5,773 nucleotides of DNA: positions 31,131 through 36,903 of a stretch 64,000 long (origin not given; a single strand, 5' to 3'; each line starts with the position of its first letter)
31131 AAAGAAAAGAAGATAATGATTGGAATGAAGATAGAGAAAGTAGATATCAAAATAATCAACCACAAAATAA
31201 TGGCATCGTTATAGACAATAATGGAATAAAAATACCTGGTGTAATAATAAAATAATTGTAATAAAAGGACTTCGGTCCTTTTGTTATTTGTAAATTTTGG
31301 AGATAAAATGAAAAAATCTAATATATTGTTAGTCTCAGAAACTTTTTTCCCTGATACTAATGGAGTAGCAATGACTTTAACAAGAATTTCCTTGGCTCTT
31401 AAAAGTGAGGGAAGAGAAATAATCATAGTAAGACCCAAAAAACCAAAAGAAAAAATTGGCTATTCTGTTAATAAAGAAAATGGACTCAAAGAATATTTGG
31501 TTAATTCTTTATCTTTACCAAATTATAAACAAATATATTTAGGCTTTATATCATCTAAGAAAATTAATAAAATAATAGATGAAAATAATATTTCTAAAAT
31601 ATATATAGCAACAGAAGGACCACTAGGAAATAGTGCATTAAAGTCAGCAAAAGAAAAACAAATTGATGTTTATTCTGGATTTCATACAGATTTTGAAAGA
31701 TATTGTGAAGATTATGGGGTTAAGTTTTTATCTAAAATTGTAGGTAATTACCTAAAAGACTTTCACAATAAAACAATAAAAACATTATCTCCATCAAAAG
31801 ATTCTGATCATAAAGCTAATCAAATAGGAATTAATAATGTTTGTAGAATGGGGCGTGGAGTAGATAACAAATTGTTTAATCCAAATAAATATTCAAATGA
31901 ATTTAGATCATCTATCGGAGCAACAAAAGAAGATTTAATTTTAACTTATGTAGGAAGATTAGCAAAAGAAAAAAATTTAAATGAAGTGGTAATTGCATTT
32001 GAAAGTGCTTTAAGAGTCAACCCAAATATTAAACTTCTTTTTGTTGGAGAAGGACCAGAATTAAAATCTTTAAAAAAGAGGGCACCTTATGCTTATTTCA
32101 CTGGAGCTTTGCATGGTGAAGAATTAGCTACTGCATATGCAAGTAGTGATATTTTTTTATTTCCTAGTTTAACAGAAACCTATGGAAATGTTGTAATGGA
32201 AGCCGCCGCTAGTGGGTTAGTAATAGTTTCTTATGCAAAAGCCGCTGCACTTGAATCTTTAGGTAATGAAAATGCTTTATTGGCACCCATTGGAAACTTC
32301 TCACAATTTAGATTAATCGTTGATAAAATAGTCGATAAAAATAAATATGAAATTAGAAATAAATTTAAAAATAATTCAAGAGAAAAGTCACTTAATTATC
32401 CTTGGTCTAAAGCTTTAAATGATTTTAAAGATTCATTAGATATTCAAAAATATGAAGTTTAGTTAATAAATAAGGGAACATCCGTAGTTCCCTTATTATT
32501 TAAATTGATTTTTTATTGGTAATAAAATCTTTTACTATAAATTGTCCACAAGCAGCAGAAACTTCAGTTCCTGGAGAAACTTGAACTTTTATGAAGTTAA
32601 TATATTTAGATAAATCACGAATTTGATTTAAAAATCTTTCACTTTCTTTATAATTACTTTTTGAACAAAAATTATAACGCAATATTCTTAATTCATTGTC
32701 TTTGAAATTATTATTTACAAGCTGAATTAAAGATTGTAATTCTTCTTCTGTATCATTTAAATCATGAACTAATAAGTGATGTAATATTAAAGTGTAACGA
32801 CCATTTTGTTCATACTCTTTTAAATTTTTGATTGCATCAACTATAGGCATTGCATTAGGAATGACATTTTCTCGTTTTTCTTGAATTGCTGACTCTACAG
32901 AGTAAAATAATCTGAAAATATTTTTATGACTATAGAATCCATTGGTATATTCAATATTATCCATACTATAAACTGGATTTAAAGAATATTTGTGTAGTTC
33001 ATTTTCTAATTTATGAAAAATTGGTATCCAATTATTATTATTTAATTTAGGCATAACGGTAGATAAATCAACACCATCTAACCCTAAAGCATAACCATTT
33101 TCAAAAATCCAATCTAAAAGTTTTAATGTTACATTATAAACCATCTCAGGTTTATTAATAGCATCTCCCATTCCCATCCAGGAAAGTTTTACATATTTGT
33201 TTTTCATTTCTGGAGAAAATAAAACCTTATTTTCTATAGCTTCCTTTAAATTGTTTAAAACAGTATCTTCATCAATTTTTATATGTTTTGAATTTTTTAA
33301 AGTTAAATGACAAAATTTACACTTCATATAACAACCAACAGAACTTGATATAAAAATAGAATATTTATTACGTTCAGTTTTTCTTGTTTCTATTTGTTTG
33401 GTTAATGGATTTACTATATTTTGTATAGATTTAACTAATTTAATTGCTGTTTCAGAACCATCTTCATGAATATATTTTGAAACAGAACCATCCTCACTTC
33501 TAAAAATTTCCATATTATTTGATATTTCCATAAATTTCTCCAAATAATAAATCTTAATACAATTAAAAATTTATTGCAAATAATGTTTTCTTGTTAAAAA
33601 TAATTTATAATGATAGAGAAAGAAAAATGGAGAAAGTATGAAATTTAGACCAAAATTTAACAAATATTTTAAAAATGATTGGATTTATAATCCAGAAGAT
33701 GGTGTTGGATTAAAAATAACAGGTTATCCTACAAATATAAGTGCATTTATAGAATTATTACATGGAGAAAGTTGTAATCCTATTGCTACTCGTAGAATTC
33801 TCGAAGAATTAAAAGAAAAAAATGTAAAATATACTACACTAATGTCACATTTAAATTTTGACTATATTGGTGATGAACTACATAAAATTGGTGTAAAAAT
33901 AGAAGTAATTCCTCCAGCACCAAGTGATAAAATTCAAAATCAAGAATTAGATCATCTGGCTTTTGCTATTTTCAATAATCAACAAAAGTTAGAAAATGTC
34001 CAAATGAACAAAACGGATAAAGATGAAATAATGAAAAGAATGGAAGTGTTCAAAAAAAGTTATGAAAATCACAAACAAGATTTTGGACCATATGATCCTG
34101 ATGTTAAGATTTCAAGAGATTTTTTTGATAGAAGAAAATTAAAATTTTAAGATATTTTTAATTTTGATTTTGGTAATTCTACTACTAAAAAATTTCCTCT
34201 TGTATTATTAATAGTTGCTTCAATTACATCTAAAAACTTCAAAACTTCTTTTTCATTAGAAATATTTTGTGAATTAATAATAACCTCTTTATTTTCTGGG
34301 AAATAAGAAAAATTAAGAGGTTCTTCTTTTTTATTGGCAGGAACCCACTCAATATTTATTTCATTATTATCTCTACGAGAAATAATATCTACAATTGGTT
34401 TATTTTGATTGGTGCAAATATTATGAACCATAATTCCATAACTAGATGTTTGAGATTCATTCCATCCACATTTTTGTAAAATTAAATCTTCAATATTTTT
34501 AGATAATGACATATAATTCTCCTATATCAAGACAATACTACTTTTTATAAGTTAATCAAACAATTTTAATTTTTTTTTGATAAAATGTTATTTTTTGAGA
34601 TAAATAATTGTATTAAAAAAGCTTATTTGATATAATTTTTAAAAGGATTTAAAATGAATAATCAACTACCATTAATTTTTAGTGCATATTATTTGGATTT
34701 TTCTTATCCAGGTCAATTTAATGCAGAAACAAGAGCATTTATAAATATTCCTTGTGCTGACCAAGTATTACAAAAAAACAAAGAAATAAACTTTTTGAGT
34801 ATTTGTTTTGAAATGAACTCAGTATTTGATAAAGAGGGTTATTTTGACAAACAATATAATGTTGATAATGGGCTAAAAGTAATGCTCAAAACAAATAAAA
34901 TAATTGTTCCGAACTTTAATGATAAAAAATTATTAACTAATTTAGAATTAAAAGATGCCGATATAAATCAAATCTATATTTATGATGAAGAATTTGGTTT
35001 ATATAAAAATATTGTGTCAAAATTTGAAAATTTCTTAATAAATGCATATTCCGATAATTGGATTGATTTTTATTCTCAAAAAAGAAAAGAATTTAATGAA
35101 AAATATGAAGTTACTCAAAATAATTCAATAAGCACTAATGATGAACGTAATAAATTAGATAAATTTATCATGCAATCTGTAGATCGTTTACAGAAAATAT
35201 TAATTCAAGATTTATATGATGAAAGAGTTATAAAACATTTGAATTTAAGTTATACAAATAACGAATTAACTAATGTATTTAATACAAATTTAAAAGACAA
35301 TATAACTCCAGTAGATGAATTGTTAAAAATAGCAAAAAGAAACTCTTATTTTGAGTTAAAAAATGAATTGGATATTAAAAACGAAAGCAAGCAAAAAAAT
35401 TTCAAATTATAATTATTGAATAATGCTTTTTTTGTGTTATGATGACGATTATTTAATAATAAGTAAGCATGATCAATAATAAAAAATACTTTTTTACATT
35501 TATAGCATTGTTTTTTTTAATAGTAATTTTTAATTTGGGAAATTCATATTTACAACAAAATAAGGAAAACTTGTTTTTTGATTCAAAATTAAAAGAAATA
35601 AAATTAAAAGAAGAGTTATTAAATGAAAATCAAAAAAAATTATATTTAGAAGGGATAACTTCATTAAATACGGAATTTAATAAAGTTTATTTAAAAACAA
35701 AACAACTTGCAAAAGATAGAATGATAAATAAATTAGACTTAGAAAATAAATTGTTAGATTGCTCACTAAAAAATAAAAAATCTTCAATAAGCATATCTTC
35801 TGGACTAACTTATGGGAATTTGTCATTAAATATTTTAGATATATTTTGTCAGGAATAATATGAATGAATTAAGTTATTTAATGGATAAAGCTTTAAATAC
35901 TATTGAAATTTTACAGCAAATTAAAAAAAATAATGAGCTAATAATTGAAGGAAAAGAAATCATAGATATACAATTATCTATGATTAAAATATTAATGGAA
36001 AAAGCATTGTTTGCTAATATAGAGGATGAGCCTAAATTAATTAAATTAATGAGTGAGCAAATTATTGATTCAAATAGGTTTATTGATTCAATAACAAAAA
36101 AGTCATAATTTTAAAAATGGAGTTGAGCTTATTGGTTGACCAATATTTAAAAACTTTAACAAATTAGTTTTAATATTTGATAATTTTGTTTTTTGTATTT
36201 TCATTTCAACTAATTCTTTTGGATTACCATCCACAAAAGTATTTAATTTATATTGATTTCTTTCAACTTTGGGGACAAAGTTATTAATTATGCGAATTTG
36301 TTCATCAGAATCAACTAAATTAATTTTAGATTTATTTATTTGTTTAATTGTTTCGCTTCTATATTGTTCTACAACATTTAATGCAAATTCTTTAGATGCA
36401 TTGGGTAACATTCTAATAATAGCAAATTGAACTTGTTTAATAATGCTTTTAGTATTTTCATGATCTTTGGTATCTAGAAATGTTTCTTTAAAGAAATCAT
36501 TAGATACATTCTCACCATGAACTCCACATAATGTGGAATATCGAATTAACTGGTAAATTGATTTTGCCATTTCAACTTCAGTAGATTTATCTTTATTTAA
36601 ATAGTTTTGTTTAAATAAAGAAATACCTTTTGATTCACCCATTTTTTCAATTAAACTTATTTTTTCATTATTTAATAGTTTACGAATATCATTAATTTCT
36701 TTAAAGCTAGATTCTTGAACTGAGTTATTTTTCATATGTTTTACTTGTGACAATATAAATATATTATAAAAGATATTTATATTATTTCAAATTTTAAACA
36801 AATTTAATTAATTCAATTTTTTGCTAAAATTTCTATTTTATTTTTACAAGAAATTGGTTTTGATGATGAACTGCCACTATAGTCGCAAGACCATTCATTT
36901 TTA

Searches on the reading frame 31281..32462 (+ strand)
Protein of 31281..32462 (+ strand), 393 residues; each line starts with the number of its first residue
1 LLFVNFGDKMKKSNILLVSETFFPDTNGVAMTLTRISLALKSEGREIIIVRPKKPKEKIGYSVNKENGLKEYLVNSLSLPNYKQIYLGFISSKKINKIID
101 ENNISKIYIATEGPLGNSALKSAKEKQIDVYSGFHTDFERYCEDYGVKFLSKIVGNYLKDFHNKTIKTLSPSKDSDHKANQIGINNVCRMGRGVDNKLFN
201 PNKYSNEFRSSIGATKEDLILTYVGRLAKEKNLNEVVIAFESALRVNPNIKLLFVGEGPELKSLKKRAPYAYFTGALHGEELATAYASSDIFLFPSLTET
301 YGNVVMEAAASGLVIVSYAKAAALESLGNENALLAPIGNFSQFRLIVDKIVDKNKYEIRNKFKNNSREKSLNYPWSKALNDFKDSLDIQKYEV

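Call 6: search_protein_families(library=pfam, proteins=[window:31281-32462:+], max_evalue=0.001)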
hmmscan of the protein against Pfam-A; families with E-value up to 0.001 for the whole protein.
window:31281-32462:+ (393 aa): 3 families
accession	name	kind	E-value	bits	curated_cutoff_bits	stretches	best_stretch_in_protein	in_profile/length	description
PF00534.26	Glycos_transf_1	-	4.7e-24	85.3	26.4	1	207-368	4-171/172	Glycosyl transferases group 1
PF13692.12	Glyco_trans_1_4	-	2e-21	77.2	27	1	220-343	3-132/142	Glycosyl transferases group 1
PF13439.12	Glyco_transf_4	-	5.7e-10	39.9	28.5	1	27-195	2-167/170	Glycosyltransferase Family 4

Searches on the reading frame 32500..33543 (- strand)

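Call 39: search_protein_families(library=pfam, proteins=[window:32500-33543:-], max_evalue=0.01)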
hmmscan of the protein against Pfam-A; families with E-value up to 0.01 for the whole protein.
window:32500-33543:- (347 aa): 2 families
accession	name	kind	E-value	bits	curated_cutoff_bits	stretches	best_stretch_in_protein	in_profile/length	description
PF04055.27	Radical_SAM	-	0.00099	19.8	29.5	0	65-104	1-42/166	Radical SAM superfamily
PF05615.18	THOC7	-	0.0063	17.3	28.7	1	258-309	36-83/136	Tho complex subunit 7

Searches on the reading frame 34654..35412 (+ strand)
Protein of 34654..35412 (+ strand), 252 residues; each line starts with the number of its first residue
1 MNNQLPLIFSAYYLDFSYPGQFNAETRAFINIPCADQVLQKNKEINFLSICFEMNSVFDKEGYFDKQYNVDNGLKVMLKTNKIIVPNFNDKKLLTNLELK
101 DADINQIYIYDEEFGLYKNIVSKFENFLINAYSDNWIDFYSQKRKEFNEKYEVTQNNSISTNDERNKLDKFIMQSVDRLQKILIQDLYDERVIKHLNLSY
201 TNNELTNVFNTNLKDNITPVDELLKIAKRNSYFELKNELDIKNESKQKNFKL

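Call 39: search_protein_families(library=pfam, proteins=[window:34654-35412:+], max_evalue=0.01)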
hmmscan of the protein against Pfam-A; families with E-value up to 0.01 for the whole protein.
window:34654-35412:+ (252 aa): 1 family
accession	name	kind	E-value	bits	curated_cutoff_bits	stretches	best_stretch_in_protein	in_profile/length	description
PF19355.4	DUF5932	-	0.0026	18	23.7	1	186-208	34-56/111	Family of unknown function (DUF5932)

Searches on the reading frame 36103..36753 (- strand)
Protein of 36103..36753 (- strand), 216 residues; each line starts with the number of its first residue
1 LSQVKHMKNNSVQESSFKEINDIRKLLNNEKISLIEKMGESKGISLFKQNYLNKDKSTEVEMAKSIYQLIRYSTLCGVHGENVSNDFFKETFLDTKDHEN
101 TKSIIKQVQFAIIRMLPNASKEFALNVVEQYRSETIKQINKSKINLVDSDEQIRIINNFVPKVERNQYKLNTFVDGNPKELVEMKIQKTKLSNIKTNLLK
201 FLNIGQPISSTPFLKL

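Call 4: search_protein_families(library=pfam, proteins=[window:36103-36753:-], max_evalue=1)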
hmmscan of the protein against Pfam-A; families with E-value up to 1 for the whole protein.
window:36103-36753:- (216 aa): 1 family
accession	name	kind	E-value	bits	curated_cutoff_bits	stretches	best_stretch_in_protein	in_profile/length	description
PF05002.20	SGS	-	0.098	13.3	23.9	0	31-67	14-50/82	SGS domain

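Call 5: search_protein_families(library=phrogs, proteins=[window:36103-36753:-], max_evalue=0.1)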
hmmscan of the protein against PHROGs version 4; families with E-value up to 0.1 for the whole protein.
window:36103-36753:- (216 aa): 1 family
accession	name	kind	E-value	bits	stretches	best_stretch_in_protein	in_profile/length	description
phrog_34834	-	unknown function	0.082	13.9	0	19-39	34-54/82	-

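Call 7: search_protein_families(library=padloc, proteins=[window:36103-36753:-], max_evalue=0.1)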
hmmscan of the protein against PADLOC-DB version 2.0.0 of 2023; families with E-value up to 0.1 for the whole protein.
window:36103-36753:- (216 aa): 0 families

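Call 74: search_protein_families(library=ncbifam, proteins=[window:36103-36753:-], max_evalue=0.05)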
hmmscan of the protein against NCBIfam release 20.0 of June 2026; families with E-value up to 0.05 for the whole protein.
window:36103-36753:- (216 aa): 1 family
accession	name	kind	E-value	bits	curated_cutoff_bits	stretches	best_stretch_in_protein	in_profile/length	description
NF041003.1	GGPP_syn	equivalog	0.013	14.6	500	1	28-161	192-322/326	geranylgeranyl diphosphate synthase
